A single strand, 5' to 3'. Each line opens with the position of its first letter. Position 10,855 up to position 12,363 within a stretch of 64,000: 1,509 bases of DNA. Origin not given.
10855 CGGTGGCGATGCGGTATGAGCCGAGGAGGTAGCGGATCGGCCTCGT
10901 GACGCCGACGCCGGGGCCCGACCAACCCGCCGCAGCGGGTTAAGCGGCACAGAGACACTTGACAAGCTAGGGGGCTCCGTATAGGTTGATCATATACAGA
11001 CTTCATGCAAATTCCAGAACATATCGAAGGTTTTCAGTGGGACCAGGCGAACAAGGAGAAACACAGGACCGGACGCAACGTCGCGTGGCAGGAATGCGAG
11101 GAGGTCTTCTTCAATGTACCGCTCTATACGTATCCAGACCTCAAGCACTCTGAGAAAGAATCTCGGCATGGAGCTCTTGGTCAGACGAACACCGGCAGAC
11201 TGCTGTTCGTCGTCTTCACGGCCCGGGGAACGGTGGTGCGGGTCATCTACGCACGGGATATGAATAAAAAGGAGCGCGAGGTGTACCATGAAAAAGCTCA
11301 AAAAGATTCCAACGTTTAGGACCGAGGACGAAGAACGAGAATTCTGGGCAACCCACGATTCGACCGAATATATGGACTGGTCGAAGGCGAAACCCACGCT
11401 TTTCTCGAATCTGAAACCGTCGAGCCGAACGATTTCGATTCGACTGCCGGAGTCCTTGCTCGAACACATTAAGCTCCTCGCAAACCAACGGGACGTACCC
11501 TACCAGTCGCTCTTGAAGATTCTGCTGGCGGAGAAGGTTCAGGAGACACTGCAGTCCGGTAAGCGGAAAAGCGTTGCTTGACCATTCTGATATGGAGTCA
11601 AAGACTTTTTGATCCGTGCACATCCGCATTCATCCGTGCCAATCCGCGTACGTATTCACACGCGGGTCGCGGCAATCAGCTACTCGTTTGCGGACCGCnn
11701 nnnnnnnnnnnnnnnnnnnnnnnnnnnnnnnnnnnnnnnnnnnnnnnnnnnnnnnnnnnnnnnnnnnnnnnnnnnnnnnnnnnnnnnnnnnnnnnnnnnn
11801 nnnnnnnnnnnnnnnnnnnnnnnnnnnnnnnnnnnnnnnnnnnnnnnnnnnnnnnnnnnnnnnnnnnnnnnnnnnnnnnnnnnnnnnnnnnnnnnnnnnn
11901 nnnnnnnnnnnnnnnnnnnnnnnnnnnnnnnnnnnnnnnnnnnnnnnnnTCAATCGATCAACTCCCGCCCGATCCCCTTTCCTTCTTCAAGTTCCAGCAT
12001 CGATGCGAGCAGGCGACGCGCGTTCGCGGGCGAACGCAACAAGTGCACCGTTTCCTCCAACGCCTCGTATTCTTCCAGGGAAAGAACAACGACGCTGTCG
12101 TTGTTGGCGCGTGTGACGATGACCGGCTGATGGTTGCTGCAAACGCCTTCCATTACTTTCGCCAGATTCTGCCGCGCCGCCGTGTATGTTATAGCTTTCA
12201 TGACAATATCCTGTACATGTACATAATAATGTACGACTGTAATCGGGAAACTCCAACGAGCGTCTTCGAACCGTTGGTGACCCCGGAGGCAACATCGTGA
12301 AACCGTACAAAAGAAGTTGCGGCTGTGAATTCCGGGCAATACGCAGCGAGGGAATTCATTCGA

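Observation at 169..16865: About 17-kb toxin-antitoxin island with at least nine modules, two decayed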

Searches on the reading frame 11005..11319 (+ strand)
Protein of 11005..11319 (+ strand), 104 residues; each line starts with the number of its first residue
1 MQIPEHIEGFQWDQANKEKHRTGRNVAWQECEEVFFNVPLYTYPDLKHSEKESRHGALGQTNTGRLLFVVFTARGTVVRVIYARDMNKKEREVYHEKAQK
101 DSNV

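Call 4: search_protein_families(library=pfam, proteins=[window:11005-11319:+], max_evalue=0.01)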
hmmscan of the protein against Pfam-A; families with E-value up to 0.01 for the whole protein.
window:11005-11319:+ (104 aa): 1 family
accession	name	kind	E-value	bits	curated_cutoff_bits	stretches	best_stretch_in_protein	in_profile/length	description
PF04365.19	BrnT_toxin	-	7.5e-20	71.5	34.5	1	12-90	1-77/77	Ribonuclease toxin, BrnT, of type II toxin-antitoxin system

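Call 86: search_protein_families(library=ncbifam, proteins=[window:11005-11319:+], max_evalue=1)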
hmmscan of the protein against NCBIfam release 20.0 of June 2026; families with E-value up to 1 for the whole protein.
window:11005-11319:+ (104 aa): 0 families

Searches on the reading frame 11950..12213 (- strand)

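Call 5: search_protein_families(library=pfam, proteins=[window:11950-12213:-], max_evalue=0.01)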
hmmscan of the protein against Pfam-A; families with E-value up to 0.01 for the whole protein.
window:11950-12213:- (87 aa): 2 families
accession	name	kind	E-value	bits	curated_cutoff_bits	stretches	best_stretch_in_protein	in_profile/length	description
PF02604.26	PhdYeFM_antitox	-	5.4e-24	84.2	29.8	1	5-77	1-73/74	Antitoxin Phd_YefM, type II toxin-antitoxin system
PF12910.14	PHD_like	-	0.0047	17.4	27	1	6-52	3-50/141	Antitoxin of toxin-antitoxin, RelE / RelB, TA system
